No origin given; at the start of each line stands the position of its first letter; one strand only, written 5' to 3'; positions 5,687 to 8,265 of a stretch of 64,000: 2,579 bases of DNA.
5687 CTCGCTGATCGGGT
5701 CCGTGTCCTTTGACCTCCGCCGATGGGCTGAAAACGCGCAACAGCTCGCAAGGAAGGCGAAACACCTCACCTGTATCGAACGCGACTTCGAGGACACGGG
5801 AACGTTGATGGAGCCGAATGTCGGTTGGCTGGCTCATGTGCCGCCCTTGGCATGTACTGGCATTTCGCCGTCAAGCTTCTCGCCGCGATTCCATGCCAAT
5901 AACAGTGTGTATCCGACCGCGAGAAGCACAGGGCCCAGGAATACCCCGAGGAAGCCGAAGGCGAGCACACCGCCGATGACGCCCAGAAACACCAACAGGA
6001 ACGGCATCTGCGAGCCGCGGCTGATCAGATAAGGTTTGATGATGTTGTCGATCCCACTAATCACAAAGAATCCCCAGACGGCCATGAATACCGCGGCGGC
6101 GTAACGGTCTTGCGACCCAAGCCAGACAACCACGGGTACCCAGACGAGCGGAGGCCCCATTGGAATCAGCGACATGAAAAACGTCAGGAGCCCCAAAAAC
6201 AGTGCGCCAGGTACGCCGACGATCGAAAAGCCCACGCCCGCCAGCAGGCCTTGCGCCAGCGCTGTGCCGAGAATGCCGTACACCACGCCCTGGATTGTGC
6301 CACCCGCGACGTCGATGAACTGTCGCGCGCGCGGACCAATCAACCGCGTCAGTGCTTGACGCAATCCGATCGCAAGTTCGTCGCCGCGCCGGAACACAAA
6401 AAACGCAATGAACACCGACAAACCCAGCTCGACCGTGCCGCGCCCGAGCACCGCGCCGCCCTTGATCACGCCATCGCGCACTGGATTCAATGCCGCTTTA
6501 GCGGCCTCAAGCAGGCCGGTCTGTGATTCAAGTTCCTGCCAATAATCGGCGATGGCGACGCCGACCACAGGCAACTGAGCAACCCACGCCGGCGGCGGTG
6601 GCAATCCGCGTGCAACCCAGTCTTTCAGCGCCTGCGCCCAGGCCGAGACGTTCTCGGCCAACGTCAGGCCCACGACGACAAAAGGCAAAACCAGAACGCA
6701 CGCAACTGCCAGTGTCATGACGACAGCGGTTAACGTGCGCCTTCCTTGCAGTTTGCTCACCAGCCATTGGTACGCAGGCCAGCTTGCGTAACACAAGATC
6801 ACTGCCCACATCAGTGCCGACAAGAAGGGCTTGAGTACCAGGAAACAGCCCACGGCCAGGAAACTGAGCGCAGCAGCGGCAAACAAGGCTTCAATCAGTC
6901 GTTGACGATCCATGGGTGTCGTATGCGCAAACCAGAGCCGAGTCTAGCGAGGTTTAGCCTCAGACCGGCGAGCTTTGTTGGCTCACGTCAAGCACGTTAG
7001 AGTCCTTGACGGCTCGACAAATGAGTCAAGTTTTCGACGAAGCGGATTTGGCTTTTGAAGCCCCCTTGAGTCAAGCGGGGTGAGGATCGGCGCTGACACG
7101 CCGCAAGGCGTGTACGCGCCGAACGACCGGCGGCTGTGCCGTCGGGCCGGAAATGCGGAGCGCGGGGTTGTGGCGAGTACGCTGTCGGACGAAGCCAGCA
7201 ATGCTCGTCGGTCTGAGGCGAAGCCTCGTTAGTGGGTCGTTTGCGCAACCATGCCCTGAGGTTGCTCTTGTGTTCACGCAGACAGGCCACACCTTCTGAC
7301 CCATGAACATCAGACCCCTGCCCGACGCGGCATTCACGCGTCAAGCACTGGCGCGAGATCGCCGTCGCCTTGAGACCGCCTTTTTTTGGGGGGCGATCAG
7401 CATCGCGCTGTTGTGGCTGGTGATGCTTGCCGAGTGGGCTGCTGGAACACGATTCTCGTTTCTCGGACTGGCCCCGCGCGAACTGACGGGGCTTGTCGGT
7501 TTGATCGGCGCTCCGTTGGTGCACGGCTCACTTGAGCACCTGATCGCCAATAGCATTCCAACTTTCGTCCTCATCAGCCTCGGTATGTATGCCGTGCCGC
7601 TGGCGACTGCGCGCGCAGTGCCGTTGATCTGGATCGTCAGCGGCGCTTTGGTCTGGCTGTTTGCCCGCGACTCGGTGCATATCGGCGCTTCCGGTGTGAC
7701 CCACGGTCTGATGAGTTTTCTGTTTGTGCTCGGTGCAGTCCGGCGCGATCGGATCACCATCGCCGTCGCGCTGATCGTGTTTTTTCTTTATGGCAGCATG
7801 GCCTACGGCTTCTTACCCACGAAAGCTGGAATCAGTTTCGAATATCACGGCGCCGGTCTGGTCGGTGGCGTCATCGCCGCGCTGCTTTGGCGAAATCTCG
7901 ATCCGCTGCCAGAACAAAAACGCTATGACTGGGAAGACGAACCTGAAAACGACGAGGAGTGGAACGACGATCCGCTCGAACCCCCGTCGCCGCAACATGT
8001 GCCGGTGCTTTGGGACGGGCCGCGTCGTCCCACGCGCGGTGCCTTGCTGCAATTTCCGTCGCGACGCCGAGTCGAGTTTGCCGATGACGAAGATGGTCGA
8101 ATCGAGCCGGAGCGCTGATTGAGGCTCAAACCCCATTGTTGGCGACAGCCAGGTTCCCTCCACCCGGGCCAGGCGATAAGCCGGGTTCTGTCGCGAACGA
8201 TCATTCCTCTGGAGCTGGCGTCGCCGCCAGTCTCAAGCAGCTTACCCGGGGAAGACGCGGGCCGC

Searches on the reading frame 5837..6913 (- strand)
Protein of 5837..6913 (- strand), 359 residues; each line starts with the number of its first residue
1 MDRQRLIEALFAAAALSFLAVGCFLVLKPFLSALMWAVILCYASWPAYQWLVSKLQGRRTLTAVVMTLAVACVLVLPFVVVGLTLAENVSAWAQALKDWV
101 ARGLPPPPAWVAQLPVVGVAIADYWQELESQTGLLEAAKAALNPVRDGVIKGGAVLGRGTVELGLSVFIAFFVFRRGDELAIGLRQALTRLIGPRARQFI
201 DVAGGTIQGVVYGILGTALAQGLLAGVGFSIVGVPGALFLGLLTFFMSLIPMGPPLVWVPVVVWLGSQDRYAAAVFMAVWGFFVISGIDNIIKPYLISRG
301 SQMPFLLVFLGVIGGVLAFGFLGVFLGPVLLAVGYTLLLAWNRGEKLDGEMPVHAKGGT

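Call 28: search_protein_families(library=pfam, proteins=[window:5837-6913:-], max_evalue=0.001)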
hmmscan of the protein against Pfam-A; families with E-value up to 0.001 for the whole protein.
window:5837-6913:- (359 aa): 1 family
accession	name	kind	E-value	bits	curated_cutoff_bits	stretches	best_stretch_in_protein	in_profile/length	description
PF01594.21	AI-2E_transport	-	1.3e-40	140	34.3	1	17-341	7-326/327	AI-2E family transporter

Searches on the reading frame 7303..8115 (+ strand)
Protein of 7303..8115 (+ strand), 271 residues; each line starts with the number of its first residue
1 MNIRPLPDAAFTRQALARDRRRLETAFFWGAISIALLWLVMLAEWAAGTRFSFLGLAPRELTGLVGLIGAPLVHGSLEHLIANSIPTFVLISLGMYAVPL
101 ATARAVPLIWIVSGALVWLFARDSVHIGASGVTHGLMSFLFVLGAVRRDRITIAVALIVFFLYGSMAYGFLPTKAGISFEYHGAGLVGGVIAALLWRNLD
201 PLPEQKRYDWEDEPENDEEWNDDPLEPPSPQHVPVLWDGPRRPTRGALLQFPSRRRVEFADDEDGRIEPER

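Call 28: search_protein_families(library=pfam, proteins=[window:7303-8115:+], max_evalue=0.001)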
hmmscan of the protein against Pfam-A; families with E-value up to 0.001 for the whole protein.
window:7303-8115:+ (271 aa): 1 family
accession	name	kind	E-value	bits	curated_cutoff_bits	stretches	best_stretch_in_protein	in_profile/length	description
PF01694.28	Rhomboid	-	8.5e-12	45.9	22.6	1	65-196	5-140/143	Rhomboid domain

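Call 30: search_protein_families(library=ncbifam, proteins=[window:7303-8115:+], max_evalue=0.01)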
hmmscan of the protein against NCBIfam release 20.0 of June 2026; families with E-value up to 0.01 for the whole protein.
window:7303-8115:+ (271 aa): 1 family
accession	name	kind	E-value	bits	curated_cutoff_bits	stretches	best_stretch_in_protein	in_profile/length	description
TIGR03902.1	rhom_GG_sort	equivalog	2.2e-06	27.7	84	1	67-193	19-153/154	rhombosortase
